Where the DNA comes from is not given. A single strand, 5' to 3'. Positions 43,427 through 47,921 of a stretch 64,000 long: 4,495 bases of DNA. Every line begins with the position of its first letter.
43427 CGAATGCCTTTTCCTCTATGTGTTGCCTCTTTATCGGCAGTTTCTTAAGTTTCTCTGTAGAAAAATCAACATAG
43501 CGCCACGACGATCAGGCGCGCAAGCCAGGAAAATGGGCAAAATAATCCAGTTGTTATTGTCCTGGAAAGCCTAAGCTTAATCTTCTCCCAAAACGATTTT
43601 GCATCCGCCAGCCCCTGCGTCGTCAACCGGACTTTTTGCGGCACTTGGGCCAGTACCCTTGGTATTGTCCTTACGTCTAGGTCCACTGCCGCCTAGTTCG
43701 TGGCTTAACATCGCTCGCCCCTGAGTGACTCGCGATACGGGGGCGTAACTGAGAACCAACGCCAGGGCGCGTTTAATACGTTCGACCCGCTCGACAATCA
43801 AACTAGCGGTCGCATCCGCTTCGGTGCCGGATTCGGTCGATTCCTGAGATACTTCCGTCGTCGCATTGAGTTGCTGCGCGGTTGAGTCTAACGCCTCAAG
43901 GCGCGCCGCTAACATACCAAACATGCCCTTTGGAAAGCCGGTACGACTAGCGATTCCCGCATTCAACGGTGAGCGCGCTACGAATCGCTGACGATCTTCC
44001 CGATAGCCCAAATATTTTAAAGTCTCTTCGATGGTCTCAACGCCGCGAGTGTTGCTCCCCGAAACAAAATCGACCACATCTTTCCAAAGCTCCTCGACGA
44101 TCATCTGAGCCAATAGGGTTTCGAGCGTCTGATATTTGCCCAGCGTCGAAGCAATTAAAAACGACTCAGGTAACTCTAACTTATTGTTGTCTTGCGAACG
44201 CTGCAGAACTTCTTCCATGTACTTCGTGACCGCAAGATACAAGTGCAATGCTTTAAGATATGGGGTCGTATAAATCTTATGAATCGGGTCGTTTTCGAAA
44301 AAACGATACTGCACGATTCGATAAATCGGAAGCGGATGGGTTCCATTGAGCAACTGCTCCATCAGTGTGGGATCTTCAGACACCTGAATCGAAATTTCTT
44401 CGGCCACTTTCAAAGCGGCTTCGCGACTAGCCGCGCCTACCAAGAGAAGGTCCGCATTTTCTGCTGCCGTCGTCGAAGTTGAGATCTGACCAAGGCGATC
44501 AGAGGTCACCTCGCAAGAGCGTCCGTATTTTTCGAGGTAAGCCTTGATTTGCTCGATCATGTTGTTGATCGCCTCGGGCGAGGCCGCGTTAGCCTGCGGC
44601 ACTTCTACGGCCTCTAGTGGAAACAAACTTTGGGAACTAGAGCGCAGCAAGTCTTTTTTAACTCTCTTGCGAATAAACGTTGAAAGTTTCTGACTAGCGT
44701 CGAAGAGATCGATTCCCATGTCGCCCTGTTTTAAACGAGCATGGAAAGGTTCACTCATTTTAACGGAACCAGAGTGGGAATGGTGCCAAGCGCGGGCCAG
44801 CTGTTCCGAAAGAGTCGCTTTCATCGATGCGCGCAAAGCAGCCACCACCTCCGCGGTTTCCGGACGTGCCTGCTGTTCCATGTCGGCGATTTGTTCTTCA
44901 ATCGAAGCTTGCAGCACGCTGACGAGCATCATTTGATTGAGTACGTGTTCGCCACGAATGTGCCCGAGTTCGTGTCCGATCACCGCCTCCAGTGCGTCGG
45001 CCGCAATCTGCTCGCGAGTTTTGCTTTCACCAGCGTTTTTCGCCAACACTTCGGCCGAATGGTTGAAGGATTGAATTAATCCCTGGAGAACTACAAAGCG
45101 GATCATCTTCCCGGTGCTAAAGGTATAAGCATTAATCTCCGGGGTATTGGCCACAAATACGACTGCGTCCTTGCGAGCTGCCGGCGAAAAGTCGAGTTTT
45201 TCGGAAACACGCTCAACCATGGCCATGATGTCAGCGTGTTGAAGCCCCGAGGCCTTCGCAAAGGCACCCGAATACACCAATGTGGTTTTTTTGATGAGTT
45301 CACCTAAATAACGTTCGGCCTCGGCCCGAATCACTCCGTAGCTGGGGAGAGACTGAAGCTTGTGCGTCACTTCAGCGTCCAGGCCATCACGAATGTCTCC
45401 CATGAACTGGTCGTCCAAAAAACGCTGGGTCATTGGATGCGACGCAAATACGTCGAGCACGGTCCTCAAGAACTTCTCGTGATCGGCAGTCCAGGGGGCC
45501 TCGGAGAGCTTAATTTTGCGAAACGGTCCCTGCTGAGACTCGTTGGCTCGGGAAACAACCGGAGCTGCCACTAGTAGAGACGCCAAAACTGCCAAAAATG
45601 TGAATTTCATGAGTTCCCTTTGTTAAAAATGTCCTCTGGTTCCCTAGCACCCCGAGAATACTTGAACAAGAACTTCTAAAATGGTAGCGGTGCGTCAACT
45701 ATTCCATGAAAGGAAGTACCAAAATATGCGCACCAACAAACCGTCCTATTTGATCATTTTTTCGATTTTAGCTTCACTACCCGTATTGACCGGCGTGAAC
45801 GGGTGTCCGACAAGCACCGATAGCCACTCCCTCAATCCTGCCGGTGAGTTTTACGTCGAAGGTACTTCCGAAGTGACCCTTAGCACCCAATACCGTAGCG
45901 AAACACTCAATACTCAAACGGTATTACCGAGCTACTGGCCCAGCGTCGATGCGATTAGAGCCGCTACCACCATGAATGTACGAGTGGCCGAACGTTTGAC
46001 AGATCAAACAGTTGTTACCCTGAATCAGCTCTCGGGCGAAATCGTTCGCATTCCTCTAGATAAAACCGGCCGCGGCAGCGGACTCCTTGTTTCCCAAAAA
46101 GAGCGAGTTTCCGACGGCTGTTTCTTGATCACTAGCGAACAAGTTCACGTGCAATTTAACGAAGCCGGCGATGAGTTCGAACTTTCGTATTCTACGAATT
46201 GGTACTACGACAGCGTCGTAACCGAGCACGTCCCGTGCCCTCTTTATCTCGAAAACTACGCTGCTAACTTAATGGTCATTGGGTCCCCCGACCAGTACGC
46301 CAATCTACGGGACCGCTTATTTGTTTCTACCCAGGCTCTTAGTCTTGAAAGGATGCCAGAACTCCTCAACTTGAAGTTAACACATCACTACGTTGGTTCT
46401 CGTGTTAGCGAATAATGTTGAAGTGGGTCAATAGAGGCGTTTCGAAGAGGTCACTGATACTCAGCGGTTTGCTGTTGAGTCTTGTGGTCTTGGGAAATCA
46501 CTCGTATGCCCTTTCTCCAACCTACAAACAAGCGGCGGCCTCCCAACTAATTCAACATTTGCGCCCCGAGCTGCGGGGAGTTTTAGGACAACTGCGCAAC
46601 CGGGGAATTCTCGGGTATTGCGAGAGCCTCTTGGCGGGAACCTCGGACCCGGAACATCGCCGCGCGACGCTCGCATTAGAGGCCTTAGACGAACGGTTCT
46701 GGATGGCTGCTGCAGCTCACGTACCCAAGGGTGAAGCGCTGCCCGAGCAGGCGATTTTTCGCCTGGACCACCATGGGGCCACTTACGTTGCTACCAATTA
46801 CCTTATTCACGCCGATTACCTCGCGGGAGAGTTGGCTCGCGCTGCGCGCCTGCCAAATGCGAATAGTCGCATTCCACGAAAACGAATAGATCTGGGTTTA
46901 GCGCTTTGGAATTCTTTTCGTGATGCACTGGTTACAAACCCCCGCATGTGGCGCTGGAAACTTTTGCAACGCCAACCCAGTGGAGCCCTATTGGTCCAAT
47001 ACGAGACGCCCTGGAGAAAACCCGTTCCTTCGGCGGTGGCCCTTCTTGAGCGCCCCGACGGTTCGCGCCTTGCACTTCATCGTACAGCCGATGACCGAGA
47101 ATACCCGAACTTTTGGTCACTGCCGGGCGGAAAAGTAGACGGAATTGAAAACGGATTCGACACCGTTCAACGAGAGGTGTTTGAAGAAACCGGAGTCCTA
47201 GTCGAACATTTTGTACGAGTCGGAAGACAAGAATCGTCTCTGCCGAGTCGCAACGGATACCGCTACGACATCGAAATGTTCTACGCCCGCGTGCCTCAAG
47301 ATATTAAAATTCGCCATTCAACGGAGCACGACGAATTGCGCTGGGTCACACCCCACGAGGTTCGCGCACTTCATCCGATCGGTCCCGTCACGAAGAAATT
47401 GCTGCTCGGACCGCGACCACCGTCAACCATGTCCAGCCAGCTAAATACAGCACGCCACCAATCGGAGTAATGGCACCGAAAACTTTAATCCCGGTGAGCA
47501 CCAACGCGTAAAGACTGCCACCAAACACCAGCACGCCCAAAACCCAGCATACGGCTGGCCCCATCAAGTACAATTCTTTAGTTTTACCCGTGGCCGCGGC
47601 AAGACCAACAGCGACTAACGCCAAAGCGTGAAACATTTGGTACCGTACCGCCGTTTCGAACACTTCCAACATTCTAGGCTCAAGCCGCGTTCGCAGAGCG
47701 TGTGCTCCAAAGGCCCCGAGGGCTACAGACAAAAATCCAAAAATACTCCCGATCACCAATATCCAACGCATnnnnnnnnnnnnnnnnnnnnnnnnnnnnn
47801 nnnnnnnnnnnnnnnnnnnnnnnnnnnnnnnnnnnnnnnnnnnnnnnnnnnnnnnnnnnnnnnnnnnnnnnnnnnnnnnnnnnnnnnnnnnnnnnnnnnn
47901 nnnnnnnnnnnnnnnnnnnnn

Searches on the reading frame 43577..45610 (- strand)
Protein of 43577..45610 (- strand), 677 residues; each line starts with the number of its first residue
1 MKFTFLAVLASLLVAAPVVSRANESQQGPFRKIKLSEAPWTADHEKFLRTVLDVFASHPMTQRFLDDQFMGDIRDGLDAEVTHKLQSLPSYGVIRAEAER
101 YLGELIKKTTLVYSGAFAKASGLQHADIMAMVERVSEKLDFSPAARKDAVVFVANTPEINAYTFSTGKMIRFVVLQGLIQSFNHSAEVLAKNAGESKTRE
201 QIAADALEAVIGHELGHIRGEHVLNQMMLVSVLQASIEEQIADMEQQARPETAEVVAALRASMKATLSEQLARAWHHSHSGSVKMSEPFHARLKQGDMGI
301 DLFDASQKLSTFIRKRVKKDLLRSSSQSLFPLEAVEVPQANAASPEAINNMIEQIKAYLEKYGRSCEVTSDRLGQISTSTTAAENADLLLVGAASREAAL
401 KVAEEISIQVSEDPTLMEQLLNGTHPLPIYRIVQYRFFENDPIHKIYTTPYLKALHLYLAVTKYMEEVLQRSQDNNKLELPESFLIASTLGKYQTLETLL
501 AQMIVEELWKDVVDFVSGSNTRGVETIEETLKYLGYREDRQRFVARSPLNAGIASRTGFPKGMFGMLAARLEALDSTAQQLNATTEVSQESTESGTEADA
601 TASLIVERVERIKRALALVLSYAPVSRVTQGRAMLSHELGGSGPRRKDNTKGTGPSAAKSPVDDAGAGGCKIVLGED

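Call 3: search_protein_families(library=pfam, proteins=[window:43577-45610:-], max_evalue=0.01)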
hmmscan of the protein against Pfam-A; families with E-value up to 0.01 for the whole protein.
window:43577-45610:- (677 aa): 1 family
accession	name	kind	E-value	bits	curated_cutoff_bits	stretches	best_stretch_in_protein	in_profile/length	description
PF01435.24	Peptidase_M48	-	1.2e-14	55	20.3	1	124-237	3-95/186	Peptidase family M48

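Call 4: search_protein_families(library=ncbifam, proteins=[window:43577-45610:-], max_evalue=0.01)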
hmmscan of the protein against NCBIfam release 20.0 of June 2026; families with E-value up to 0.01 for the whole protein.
window:43577-45610:- (677 aa): 1 family
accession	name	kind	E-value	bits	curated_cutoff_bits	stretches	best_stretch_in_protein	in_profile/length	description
NF052399.1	M48_lipo_LoiP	exception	0.0047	16.4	365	0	203-277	118-183/247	metalloprotease LoiP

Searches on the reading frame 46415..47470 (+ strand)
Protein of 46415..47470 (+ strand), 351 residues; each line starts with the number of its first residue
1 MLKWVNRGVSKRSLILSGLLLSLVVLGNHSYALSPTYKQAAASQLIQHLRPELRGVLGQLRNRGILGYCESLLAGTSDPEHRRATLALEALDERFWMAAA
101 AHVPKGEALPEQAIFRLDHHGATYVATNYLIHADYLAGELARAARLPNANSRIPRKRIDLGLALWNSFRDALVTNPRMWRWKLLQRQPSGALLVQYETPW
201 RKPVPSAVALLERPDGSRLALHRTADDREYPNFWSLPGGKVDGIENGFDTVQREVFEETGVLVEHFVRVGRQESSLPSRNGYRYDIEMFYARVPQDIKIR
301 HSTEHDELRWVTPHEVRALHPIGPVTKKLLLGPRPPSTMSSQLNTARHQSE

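Call 3: search_protein_families(library=pfam, proteins=[window:46415-47470:+], max_evalue=0.01)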
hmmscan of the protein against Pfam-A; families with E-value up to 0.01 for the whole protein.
window:46415-47470:+ (351 aa): 2 families
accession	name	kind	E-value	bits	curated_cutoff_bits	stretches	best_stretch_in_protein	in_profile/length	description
PF00293.34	NUDIX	-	1.5e-16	61.1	21.1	1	204-327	3-128/134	NUDIX domain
PF14815.12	NUDIX_4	-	0.001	19.3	35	1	208-330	2-111/113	NUDIX domain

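Call 4: search_protein_families(library=ncbifam, proteins=[window:46415-47470:+], max_evalue=0.01)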
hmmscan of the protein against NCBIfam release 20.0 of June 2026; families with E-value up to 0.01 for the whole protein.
window:46415-47470:+ (351 aa): 10 families
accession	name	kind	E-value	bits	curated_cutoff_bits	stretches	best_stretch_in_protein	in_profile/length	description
NF006530.0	PRK08999.1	equivalog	3.3e-10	39.5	245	1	204-318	6-114/315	Nudix family hydrolase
NF041652.1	Nud_hyd_Dein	equivalog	2.8e-07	30.9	200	1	224-324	35-135/152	Nudix hydrolase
NF008044.0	PRK10776.1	equivalog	4e-07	30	148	1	220-317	19-111/130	8-oxo-dGTP diphosphatase MutT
TIGR00586.1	mutt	equivalog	4.3e-07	30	97.9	1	214-324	14-118/129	8-oxo-dGTP diphosphatase MutT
NF007834.0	PRK10546.1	equivalog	1.2e-06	28.4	156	1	209-318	9-111/135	pyrimidine (deoxy)nucleoside triphosphate diphosphatase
NF052459.1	OxoGTPPhMutT1Mycb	equivalog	5e-05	22.6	475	1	227-313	24-106/292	8-oxo-(d)GTP phosphatase MutT1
NF006961.0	PRK09438.1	equivalog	6.3e-05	22.5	103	1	228-314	28-127/151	dihydroneopterin triphosphate diphosphatase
TIGR02705.1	nudix_YtkD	equivalog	0.00021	20.9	154.4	1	236-272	49-85/156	RNA deprotection pyrophosphohydrolase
NF012016.0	PRK15472.1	equivalog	0.0013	18.4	95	1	215-316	14-122/141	nucleoside triphosphatase NudI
NF001938.0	PRK00714.1-5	equivalog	0.0017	17.7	116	1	216-262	25-75/172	RNA pyrophosphohydrolase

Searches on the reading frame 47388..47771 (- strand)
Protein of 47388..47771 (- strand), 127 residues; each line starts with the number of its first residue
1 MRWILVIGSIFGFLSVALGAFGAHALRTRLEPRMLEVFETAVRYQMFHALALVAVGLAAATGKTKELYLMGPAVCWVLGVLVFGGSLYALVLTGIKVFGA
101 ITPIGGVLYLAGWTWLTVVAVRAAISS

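Call 3: search_protein_families(library=pfam, proteins=[window:47388-47771:-], max_evalue=0.01)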
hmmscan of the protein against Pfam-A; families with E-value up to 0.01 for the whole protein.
window:47388-47771:- (127 aa): 1 family
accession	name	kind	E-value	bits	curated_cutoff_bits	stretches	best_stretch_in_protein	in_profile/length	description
PF04241.20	DUF423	-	1.2e-28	99.6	25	1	18-106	1-86/86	Protein of unknown function (DUF423)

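Call 4: search_protein_families(library=ncbifam, proteins=[window:47388-47771:-], max_evalue=0.01)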
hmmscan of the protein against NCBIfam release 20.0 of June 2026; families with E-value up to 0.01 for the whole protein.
window:47388-47771:- (127 aa): 1 family
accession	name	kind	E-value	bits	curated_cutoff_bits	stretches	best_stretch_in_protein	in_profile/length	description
NF008125.0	PRK10873.1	equivalog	1.8e-25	89.9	162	1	2-122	4-122/131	hypothetical protein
